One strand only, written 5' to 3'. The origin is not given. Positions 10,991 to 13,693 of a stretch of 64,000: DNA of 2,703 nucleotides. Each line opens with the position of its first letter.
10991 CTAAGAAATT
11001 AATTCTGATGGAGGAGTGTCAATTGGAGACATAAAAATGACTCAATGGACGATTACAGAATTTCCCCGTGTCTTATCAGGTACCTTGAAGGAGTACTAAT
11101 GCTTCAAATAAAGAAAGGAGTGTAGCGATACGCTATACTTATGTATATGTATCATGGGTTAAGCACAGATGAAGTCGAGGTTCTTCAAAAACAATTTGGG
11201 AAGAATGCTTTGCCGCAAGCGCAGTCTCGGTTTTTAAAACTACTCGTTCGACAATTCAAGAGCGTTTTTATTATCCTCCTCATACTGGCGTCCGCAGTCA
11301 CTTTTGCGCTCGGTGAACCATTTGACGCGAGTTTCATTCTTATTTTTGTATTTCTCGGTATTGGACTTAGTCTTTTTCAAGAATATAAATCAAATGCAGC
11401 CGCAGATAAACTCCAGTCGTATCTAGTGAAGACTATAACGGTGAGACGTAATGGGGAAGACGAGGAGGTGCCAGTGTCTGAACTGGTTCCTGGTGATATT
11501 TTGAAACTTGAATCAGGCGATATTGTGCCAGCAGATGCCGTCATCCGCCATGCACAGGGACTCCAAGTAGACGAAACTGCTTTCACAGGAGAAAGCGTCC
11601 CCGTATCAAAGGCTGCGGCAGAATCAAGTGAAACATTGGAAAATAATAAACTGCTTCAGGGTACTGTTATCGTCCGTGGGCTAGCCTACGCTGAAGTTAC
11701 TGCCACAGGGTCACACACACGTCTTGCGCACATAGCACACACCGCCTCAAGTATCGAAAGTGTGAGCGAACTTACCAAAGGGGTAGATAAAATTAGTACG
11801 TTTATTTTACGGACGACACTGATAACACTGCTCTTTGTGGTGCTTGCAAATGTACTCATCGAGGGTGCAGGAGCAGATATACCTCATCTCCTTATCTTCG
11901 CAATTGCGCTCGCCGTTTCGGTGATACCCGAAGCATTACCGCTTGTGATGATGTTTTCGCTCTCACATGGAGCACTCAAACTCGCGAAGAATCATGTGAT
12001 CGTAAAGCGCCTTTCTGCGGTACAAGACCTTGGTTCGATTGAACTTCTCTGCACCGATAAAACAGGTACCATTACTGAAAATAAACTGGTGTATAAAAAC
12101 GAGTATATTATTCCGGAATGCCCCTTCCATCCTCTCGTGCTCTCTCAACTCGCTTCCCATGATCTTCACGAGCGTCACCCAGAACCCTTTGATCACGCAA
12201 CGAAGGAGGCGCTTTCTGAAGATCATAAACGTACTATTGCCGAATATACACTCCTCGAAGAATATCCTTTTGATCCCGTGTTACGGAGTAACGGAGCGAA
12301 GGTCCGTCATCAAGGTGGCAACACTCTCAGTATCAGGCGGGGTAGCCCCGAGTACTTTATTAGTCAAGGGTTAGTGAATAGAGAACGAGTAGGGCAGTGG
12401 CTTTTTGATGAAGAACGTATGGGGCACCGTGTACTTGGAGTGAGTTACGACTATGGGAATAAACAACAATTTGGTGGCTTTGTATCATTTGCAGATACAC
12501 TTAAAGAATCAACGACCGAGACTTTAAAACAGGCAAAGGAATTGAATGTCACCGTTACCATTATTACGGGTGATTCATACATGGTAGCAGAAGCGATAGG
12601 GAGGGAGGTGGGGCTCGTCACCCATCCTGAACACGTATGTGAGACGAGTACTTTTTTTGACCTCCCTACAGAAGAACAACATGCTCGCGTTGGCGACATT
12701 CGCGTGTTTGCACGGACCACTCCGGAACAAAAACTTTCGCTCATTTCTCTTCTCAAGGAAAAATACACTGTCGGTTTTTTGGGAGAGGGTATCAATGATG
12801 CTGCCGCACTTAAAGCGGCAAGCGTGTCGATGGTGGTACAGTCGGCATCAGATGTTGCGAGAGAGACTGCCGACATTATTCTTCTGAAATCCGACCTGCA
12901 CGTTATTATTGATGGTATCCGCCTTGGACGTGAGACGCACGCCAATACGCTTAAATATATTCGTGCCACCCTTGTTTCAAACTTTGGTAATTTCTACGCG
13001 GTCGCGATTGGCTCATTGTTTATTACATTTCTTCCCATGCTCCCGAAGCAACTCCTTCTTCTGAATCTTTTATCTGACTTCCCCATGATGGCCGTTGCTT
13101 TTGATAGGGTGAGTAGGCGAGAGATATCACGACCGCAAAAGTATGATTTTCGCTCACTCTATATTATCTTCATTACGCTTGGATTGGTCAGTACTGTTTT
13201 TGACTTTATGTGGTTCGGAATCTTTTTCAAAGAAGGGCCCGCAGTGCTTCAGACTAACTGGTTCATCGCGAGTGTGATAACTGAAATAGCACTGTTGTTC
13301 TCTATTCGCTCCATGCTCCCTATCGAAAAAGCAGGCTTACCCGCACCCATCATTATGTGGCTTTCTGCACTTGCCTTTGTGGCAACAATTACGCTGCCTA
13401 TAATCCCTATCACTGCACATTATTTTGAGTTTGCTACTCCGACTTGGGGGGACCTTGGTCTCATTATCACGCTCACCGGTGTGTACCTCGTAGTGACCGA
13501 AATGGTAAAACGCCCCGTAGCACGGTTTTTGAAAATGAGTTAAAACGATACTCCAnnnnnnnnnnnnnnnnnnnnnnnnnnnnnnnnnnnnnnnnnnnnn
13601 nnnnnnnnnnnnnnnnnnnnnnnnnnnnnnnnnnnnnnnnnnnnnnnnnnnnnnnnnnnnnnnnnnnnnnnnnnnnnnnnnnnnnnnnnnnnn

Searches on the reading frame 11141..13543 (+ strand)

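Call 91: search_protein_families(library=pfam, proteins=[window:11141-13543:+], max_evalue=0.001)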
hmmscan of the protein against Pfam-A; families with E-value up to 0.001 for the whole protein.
window:11141-13543:+ (800 aa): 5 families
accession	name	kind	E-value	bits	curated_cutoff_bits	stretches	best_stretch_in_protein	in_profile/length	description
PF00122.25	E1-E2_ATPase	-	3.4e-42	144.4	28.1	1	96-284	4-181/181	E1-E2 ATPase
PF00689.26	Cation_ATPase_C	-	1.2e-17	64.7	27.3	1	630-791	1-174/175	Cation transporting ATPase, C-terminus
PF00702.32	Hydrolase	-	4.3e-12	47.3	26.4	1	301-560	2-190/191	haloacid dehalogenase-like hydrolase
PF00690.31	Cation_ATPase_N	-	1.1e-11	44.6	20.4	1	4-53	18-68/69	Cation transporter/ATPase, N-terminus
PF08282.18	Hydrolase_3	-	9.8e-05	22.6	20.9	0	452-492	14-54/255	haloacid dehalogenase-like hydrolase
